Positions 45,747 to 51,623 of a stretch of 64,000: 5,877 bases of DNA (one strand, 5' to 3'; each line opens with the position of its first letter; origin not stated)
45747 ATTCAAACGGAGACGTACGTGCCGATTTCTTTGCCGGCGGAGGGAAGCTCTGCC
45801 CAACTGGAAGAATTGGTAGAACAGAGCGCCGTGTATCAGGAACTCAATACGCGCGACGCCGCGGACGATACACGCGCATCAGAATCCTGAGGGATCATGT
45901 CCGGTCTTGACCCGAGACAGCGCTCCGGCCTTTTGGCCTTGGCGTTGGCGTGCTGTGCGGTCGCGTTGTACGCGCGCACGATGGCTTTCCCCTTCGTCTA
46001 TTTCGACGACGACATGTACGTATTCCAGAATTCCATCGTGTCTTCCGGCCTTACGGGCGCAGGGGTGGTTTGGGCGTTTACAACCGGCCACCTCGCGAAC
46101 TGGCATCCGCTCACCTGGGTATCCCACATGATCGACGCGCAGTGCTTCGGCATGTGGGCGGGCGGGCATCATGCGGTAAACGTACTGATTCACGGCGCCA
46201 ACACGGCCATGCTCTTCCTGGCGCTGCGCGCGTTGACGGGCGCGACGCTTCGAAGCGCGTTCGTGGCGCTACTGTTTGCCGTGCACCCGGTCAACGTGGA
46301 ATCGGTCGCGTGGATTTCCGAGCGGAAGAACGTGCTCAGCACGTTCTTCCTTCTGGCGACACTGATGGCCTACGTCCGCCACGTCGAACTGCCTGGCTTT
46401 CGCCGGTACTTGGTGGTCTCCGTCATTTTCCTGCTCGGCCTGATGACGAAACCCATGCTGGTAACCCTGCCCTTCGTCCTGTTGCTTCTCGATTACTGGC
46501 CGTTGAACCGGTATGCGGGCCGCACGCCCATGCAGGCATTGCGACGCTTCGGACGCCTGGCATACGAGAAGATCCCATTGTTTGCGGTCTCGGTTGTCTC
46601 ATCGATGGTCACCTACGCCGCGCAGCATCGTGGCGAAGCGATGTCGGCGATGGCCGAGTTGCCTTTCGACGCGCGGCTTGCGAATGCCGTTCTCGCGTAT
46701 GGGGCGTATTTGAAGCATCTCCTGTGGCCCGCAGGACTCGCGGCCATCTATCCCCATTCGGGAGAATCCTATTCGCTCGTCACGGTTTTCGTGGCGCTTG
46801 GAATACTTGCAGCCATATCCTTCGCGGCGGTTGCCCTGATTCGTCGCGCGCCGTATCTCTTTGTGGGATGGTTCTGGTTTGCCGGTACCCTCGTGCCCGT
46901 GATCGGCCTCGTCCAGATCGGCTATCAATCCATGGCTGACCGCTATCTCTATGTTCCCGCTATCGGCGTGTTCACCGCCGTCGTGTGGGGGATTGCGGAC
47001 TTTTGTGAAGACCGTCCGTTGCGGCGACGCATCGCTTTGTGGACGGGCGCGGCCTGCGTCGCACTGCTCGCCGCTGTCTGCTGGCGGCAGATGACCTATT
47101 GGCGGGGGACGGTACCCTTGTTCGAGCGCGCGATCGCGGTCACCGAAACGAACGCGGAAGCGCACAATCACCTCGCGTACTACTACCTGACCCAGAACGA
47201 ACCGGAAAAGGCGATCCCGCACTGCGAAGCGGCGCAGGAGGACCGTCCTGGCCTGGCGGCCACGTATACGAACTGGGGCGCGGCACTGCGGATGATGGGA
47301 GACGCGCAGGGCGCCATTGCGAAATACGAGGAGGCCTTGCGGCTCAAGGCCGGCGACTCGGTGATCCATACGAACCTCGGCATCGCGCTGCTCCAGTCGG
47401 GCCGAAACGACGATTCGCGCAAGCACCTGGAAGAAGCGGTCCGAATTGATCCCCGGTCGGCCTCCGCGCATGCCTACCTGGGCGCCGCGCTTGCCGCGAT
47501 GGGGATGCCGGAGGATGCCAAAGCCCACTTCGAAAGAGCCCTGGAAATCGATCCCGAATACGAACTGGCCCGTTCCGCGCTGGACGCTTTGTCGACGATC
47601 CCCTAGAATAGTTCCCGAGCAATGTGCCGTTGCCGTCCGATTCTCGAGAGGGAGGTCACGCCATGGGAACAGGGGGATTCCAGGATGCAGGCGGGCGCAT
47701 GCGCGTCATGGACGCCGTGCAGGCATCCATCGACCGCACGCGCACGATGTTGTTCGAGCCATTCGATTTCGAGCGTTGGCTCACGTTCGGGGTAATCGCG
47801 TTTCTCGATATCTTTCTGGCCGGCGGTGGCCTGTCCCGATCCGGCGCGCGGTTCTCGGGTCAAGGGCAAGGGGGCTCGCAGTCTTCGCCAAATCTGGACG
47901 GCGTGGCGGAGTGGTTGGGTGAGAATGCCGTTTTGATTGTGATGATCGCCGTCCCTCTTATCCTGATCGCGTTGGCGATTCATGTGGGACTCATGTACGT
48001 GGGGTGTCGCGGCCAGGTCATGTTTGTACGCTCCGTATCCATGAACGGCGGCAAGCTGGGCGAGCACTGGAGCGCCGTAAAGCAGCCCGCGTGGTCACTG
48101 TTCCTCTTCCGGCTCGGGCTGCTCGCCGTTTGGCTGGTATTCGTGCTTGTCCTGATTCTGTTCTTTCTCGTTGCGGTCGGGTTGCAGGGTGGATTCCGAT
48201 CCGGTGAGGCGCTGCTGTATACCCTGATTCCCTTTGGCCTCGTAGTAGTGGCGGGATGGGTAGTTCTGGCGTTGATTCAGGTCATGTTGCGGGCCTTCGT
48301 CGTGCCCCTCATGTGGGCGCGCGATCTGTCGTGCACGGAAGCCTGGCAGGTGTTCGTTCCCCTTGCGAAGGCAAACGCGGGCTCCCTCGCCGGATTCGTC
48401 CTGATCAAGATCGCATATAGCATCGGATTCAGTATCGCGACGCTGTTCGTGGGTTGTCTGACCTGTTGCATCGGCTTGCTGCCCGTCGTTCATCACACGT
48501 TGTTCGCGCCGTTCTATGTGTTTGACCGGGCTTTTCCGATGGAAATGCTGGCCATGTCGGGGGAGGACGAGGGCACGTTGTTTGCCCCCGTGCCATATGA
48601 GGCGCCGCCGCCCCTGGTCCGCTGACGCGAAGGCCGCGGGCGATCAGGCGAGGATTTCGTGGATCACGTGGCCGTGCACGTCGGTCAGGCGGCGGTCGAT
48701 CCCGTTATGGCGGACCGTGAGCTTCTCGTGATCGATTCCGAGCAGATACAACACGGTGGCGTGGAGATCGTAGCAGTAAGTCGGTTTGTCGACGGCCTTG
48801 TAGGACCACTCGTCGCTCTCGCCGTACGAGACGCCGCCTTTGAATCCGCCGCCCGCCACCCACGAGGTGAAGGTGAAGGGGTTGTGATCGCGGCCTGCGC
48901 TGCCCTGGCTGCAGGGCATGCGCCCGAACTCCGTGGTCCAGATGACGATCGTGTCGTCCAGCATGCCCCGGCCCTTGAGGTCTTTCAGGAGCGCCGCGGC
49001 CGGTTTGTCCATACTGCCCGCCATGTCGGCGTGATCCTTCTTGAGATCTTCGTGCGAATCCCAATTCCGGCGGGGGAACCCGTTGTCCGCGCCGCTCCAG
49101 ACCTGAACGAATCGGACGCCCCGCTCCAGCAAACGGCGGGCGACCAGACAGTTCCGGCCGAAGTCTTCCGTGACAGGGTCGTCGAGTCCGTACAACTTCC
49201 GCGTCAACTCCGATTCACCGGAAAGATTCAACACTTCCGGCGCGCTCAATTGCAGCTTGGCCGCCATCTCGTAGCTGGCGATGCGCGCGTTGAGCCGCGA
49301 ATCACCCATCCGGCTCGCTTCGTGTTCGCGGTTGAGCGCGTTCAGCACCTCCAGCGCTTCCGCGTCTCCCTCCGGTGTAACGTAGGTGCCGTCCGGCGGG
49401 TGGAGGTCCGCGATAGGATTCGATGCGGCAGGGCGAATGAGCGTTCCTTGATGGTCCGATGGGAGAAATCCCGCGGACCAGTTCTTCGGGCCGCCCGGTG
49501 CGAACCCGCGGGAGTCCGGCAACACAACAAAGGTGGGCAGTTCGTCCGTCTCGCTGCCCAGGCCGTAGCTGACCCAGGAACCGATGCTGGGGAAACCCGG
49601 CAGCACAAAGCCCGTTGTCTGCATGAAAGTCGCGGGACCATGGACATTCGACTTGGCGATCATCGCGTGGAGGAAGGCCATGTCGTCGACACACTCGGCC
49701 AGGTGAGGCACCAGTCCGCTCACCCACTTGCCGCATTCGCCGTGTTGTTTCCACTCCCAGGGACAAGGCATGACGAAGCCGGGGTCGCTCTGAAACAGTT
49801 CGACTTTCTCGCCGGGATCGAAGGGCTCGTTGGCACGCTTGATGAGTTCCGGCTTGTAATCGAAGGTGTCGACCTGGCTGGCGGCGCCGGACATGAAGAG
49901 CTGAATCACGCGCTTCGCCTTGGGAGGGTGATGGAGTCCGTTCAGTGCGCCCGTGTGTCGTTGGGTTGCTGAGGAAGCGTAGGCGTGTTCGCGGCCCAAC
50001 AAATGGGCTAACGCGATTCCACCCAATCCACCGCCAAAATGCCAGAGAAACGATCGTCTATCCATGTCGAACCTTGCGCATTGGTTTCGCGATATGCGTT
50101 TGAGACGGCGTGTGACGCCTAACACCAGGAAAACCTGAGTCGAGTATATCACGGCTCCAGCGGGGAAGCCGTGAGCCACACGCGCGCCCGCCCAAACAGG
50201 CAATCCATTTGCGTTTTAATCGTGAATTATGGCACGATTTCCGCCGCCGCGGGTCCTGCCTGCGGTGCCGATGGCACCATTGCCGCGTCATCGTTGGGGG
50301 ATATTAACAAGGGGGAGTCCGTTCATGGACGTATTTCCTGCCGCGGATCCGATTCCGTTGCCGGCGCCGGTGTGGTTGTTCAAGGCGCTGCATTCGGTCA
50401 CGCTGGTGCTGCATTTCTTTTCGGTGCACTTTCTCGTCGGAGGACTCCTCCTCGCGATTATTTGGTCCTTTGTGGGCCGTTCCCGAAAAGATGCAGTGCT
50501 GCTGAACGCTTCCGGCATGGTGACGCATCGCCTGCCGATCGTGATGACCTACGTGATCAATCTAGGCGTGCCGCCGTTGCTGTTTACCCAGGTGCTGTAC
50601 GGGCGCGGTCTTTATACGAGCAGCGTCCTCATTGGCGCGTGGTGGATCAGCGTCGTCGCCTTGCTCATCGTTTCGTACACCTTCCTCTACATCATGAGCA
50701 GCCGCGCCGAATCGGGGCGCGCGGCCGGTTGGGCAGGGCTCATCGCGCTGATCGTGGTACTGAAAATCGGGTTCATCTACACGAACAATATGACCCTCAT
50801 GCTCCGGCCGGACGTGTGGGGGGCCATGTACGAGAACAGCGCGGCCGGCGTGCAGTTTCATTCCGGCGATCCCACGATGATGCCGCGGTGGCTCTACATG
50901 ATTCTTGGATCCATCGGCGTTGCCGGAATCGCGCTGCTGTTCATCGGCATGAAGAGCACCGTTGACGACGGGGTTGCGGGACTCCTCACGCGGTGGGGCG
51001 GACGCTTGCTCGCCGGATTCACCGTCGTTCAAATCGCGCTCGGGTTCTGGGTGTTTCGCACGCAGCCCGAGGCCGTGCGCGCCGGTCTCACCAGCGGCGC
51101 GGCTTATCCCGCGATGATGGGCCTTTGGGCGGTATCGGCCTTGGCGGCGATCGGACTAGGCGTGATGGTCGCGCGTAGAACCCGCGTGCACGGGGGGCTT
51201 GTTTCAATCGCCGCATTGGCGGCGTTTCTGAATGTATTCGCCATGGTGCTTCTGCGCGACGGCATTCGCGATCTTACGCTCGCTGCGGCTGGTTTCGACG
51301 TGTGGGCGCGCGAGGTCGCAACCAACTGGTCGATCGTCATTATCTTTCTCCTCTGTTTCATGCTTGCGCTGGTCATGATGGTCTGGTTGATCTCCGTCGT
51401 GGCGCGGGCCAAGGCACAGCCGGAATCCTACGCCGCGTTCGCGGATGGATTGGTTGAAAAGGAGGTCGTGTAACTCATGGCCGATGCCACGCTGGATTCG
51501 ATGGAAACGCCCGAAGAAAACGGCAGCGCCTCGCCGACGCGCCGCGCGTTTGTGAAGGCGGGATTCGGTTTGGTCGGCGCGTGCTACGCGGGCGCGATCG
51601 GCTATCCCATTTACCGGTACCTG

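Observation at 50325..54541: Rieske/cytochrome b operon wired to a bd-oxidase-like subunit that carries its own haem-c domain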

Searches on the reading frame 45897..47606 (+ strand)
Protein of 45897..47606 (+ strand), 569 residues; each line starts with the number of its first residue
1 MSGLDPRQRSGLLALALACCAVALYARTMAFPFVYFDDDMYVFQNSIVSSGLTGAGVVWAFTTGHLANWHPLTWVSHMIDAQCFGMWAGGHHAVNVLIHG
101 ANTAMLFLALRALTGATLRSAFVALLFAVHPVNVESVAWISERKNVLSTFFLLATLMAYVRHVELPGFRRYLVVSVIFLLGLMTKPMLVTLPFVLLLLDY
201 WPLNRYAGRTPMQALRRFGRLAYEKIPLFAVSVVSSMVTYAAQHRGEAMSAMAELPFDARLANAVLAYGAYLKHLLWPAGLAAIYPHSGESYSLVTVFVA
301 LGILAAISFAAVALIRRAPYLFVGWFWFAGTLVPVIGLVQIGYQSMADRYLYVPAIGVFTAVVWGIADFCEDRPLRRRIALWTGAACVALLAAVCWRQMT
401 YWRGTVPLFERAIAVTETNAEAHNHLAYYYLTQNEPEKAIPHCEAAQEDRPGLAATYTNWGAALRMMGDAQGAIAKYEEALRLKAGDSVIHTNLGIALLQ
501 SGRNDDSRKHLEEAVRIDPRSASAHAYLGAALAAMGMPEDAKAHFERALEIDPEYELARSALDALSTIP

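Call 75: search_protein_families(library=pfam, proteins=[window:45897-47606:+], max_evalue=0.001)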
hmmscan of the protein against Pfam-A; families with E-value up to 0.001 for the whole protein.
window:45897-47606:+ (569 aa): 13 families
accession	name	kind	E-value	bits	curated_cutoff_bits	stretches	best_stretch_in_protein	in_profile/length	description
PF00515.34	TPR_1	-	3.2e-24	84.1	27.8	1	522-555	1-34/34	Tetratricopeptide repeat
PF07719.23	TPR_2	-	3.4e-24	83.4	27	2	522-555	1-34/34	Tetratricopeptide repeat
PF13424.12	TPR_12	-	1.7e-18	67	30.1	3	490-553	5-76/77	Tetratricopeptide repeat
PF13414.12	TPR_11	-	3.9e-18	65.3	26.8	2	497-536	3-42/42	TPR repeat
PF14559.12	TPR_19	-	1.8e-16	60.7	25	1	465-526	2-63/68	Tetratricopeptide repeat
PF13431.12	TPR_17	-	2.8e-16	58.8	24.4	1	408-440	1-33/34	Tetratricopeptide repeat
PF13428.12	TPR_14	-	7.9e-14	51.2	23.5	1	524-561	3-40/44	Tetratricopeptide repeat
PF13432.12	TPR_16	-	2.8e-13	50.5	32.7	1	493-554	2-63/65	Tetratricopeptide repeat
PF13181.12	TPR_8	-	7e-13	48.1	25.7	0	528-554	7-33/34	Tetratricopeptide repeat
PF13374.12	TPR_10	-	2.9e-08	33.9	27.5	0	492-517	6-31/42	Tetratricopeptide repeat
PF13429.12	TPR_15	-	3.7e-05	23.7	26.2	1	462-551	154-243/280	Tetratricopeptide repeat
PF13176.12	TPR_7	-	6.7e-05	23.1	27.9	0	492-520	3-33/36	Tetratricopeptide repeat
PF13174.12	TPR_6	-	9.3e-05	23.3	26.3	0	527-554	5-32/33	Tetratricopeptide repeat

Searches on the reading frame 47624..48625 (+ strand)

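Call 75: search_protein_families(library=pfam, proteins=[window:47624-48625:+], max_evalue=0.001)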
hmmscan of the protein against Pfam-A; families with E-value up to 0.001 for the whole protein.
window:47624-48625:+ (333 aa): 1 family
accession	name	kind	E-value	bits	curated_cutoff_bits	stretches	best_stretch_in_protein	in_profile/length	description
PF24400.1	DUF7544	-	5.1e-35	121.6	27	1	27-294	2-245/302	Family of unknown function (DUF7544)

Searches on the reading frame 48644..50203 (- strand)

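Call 75: search_protein_families(library=pfam, proteins=[window:48644-50203:-], max_evalue=0.001)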
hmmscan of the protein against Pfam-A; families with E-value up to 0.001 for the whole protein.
window:48644-50203:- (519 aa): 1 family
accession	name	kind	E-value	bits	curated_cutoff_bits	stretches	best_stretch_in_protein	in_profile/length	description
PF07394.17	DUF1501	-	7e-144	480.2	27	1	96-518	1-390/390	Protein of unknown function (DUF1501)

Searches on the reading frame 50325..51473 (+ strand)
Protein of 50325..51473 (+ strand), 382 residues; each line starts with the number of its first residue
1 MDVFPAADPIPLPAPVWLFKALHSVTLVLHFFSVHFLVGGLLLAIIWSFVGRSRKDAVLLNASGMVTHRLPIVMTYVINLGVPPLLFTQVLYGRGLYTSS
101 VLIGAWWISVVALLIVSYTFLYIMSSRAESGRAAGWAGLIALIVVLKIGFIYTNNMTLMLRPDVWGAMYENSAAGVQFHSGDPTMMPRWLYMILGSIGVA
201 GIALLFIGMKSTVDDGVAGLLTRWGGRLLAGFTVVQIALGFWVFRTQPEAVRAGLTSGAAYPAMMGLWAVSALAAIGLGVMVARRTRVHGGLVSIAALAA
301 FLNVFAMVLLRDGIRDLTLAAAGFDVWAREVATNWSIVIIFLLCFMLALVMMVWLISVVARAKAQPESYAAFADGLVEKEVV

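Call 3: search_protein_families(library=pfam, proteins=[window:50325-51473:+], max_evalue=1)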
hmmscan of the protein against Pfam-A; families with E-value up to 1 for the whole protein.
window:50325-51473:+ (382 aa): 0 families

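Call 4: search_protein_families(library=ncbifam, proteins=[window:50325-51473:+], max_evalue=1)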
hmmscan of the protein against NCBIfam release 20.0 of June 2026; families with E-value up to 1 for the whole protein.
window:50325-51473:+ (382 aa): 2 families
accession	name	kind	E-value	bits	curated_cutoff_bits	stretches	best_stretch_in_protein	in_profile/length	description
NF038031.1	PavB_Nterm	equivalog_domain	0.11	12.5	225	1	222-254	10-43/128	PavB family fibronectin-binding SSURE repeat adhesin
NF045737.1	MPN070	equivalog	0.26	11.4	200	0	292-357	16-81/127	MPN070 family protein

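Call 12: search_solved_structures(query=window:50325-51473:+, max_evalue=10, show_alignments=2)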
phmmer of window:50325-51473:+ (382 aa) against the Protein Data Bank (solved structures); distinct sequences matched with E-value up to 10: 0.

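Call 24: find_homologous_proteins(query=window:50325-51473:+, max_evalue=0.001)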
Query window:50325-51473:+ (382 aa): 1864 proteins with E <= 0.001 among 8000 candidates; the best 120 are listed.
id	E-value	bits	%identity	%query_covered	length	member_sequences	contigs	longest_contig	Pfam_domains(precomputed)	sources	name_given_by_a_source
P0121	2.3e-240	815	100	100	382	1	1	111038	-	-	-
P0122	3.8e-223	759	91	100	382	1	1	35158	-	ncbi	-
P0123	8.1e-216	734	89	100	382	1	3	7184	-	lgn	-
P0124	1.1e-182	625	76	97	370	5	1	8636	-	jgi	jgi:hypothetical protein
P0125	5.4e-179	613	76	97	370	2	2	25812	-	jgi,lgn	jgi:hypothetical protein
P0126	4.4e-172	591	72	97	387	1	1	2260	-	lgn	-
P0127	5.2e-168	577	70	98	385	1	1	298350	-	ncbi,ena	-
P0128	7.4e-157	540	68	97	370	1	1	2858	-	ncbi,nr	ncbi:MAG: hypothetical protein IT364_10070 [Candidatus Hydrogenedentes bacterium]|nr:hypothetical pr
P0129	3.5e-156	538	66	97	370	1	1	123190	-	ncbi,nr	ncbi:MAG: hypothetical protein IT365_09915 [Candidatus Hydrogenedentes bacterium]|nr:hypothetical pr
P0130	7.7e-155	534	67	97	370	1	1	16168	-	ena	-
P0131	2.9e-152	525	65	97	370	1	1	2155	-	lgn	-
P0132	4.7e-140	485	62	97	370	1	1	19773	-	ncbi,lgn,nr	ncbi:MAG: hypothetical protein K1Y02_16950 [Candidatus Hydrogenedentes bacterium]|nr:hypothetical pr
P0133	1.1e-135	471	61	97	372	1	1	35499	-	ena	-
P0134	1.8e-134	467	61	97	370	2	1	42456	-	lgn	-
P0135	9.1e-134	464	59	97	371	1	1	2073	-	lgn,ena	-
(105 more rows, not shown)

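Call 36: predict_structure(alignment_id=A1)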
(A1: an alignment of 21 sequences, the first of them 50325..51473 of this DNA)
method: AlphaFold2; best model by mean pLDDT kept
length: 382 residues; sequences in the alignment: 21
mean_pLDDT: 84.0   pTM: 0.83
mean pLDDT of the five models: 84.0, 83.5, 82.6, 81.5, 80.0
residues with pLDDT >= 90: 191; 70-90: 133; 50-70: 40; < 50: 18
segments of 3 or more residues with pLDDT < 50: 1-5, 97-100, 375-382
pLDDT, mean of each block of 10 residues (from residue 1): 47 78 91 94 95 93 92 88 80 57 67 91 89 86 92 79 72 66 87 93 94 92 97 97 93 91 96 98 94 95 94 90 82 76 82 78 70 48 39
secondary structure, 60 per line:
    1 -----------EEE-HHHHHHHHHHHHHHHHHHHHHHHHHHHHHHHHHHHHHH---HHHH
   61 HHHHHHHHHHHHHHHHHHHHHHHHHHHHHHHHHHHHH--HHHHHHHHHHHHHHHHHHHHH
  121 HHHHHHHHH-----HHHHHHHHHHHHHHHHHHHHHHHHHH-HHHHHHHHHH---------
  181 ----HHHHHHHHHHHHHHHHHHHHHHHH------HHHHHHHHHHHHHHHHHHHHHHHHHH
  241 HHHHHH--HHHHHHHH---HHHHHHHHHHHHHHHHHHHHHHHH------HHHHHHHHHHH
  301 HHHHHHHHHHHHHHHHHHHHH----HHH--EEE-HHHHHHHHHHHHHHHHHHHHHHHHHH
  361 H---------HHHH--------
elements in order: E12-14 H16-53 H57-97 H100-129 H135-160 H162-171 H185-208 H215-246 H249-256 H260-283 H290-321 E331-333 H335-361 H371-374

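Call 39: fold_search(model_id=the predicted structure, library=pdb)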
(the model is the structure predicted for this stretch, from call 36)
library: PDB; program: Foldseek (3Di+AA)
matches with E <= 10: 513; with E <= 0.001: 6
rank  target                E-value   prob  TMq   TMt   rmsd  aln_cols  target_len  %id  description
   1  8b4o_A                1.4e-05  1.00  0.64  0.56   6.5       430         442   16  Cryo-EM structure of cytochrome bd oxidase from C. glutamicum (released 2022-12-28)
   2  9r2g_A                2.7e-05  1.00  0.62  0.63   5.7       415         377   14  Cytochrome bd II oxidase qOR-2 type from Mycobacterium smegmatis (released 2026-03-04)
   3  5doq_A                3.1e-04  1.00  0.70  0.63   5.2       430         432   12  The structure of bd oxidase from Geobacillus thermodenitrificans (released 2016-05-04)
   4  9fka_A                3.6e-04  1.00  0.66  0.56   6.7       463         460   13  Cryo-EM structure of the reduced cytochrome bd oxidase from M. tuberculosis (released 2025-02-12)
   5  5doq_B                6.6e-04  1.00  0.57  0.65   6.3       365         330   14  The structure of bd oxidase from Geobacillus thermodenitrificans (released 2016-05-04)
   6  7oy2_C                9.3e-04  1.00  0.63  0.54   9.2       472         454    8  High resolution structure of cytochrome bd-II oxidase from E. coli (released 2021-12-15)
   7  6rko_A                2.1e-03  1.00  0.63  0.55   8.2       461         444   11  Cryo-EM structure of the E. coli cytochrome bd-I oxidase at 2.68 A resolution (released 2019-10-16)
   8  6rx4_A                2.5e-03  1.00  0.61  0.51   8.9       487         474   11  THE STRUCTURE OF BD OXIDASE FROM ESCHERICHIA COLI (released 2019-11-20)
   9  7nkz_A                2.6e-03  1.00  0.63  0.54   7.0       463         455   13  Cryo-EM structure of the cytochrome bd oxidase from M. tuberculosis at 2.5 A resolution (released 2021-09-22)
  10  8b4o_B                6.1e-03  1.00  0.52  0.59   5.7       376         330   14  Cryo-EM structure of cytochrome bd oxidase from C. glutamicum (released 2022-12-28)
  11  9fka_B                6.6e-03  1.00  0.51  0.55   6.0       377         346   15  Cryo-EM structure of the reduced cytochrome bd oxidase from M. tuberculosis (released 2025-02-12)
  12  9r2g_D                8.9e-03  1.00  0.66  0.74   4.7       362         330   15  Cytochrome bd II oxidase qOR-2 type from Mycobacterium smegmatis (released 2026-03-04)
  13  7ose_A                1.2e-02  1.00  0.63  0.49   7.5       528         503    9  cytochrome bd-II type oxidase with bound aurachin D (released 2021-11-17)
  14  8k9e_F                2.6e-02  1.00  0.42  0.41  12.8       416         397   11  Cryo-EM structure of the photosynthetic alternative complex III from Chloroflexus aurantiacus at 3.3 angstrom (released 2024-03-06)
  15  6btm_F                3.7e-02  1.00  0.45  0.43  12.9       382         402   10  Structure of Alternative Complex III from Flavobacterium johnsoniae (Wild Type) (released 2018-05-09)
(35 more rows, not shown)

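Call 77: search_protein_families(library=pfam, alignment_id=A1, max_evalue=10)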
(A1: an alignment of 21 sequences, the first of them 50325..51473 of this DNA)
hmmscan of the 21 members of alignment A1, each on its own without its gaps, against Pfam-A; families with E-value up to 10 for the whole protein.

A. member 1, window:50325-51473:+ (382 aa): 1 family
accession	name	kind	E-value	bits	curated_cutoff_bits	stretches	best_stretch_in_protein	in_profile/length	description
PF06422.18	PDR_CDR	-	3.8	7.9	20.5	1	328-358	43-73/92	CDR ABC transporter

B. families by the number of members that match (of 21 scanned): 18 families
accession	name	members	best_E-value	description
PF04277.18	OAD_gamma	3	0.6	Oxaloacetate decarboxylase, gamma chain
PF09534.15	Trp_oprn_chp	1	0.0016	Tryptophan-associated transmembrane protein (Trp_oprn_chp)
PF03729.18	DUF308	1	0.029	Short repeat of unknown function (DUF308)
PF17353.8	DUF5381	1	0.03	Family of unknown function (DUF5381)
PF05545.16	FixQ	1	0.036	Cbb3-type cytochrome oxidase component FixQ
PF21328.3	Gp44_lid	1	0.16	Sliding-clamp-loader large subunit, AAA+ ATPase lid domain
PF00064.24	Neur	1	0.24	Neuraminidase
PF19942.4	DUF6404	1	0.33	Family of unknown function (DUF6404)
PF04881.20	Adeno_GP19K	1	0.5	Adenovirus GP19K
PF15957.10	Comm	1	0.65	Commissureless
PF04923.17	Ninjurin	1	1.5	Ninjurin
PF23973.1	DUF7299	1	1.6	Family of unknown function (DUF7299)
PF11120.13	CBP_BcsF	1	1.6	Cellulose biosynthesis protein BcsF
PF10617.14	DUF2474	1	2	Protein of unknown function (DUF2474)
PF06422.18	PDR_CDR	1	3.8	CDR ABC transporter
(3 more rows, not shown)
